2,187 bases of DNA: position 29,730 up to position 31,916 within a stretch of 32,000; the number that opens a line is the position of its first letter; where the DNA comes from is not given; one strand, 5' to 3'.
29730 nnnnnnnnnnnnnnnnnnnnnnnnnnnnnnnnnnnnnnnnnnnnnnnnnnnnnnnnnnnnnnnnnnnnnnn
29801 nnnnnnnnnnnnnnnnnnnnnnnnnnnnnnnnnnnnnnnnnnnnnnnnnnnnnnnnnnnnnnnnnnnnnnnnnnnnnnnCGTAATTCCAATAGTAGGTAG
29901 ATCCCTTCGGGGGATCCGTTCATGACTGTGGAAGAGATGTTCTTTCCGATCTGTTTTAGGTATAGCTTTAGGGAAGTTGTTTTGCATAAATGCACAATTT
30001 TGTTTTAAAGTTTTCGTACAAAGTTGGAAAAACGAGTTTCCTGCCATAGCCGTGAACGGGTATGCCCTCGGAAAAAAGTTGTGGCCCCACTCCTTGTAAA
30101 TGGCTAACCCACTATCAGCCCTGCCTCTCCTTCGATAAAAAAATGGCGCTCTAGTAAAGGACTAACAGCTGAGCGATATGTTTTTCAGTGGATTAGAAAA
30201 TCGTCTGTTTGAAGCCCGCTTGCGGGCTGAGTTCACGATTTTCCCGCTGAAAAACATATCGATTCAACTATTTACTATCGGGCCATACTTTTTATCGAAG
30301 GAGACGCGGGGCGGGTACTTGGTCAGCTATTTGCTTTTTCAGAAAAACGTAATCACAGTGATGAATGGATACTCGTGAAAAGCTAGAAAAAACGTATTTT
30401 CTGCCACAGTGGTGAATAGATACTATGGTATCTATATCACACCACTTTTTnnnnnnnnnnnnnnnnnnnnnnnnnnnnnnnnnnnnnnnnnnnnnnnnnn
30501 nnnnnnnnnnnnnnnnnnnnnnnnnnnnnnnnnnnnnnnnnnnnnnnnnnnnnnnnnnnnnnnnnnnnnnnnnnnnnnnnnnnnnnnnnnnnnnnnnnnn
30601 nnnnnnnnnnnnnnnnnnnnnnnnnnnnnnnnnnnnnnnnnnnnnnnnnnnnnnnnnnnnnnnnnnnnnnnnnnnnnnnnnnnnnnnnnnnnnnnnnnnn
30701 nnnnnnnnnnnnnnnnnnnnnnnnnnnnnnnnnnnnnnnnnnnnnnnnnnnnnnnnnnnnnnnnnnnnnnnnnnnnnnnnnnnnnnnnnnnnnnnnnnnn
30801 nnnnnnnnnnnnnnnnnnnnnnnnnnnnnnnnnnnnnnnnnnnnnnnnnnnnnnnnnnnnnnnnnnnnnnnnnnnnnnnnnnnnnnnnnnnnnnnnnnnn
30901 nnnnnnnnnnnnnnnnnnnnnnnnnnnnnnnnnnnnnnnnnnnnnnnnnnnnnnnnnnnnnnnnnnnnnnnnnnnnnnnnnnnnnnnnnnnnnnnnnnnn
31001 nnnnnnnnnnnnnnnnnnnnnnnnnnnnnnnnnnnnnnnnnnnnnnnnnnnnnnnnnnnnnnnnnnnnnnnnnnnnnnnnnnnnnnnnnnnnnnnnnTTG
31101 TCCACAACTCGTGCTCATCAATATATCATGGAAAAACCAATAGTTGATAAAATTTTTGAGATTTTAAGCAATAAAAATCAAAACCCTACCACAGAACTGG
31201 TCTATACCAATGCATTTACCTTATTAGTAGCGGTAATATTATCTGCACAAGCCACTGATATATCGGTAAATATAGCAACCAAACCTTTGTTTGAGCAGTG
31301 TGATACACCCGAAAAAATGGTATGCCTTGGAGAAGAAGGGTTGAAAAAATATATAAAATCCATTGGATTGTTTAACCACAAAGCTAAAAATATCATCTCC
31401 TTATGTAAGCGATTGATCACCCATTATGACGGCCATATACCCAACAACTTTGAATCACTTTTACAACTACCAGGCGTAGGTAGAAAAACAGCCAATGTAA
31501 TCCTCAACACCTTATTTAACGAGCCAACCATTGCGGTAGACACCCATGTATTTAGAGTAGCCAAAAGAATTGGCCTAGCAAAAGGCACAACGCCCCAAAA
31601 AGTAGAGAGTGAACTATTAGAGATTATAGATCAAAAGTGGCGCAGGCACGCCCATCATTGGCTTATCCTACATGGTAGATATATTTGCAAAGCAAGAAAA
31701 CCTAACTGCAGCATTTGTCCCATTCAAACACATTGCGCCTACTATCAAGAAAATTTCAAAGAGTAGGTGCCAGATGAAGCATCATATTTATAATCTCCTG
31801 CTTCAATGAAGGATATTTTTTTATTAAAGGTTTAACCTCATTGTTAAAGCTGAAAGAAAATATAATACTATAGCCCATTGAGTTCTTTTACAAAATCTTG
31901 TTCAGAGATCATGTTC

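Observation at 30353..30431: A roughly 20-nt junction motif (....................) marks nearly every module boundary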

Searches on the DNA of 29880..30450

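Call 92: search_rna_families(source=window, start=29880, end=30450, threshold=evalue, max_evalue=1)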
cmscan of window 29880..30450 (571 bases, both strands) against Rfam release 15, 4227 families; matches with E-value up to 1: 0.
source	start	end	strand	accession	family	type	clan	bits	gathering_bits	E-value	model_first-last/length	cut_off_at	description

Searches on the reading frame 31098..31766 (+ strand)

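Call 68: search_protein_families(library=pfam, proteins=[window:31098-31766:+], max_evalue=0.01)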
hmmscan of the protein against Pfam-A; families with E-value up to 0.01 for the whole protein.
window:31098-31766:+ (222 aa): 3 families
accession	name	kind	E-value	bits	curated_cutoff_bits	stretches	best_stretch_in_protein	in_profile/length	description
PF00730.31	HhH-GPD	-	2.1e-26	92.8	26.2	1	44-177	1-106/108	HhH-GPD superfamily base excision DNA repair protein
PF00633.29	HHH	-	2e-09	37.3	24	1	110-137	2-29/30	Helix-hairpin-helix motif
PF10576.14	EndIII_4Fe-2S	-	2.7e-05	24.7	20.5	1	197-213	1-17/17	Iron-sulfur binding domain of endonuclease III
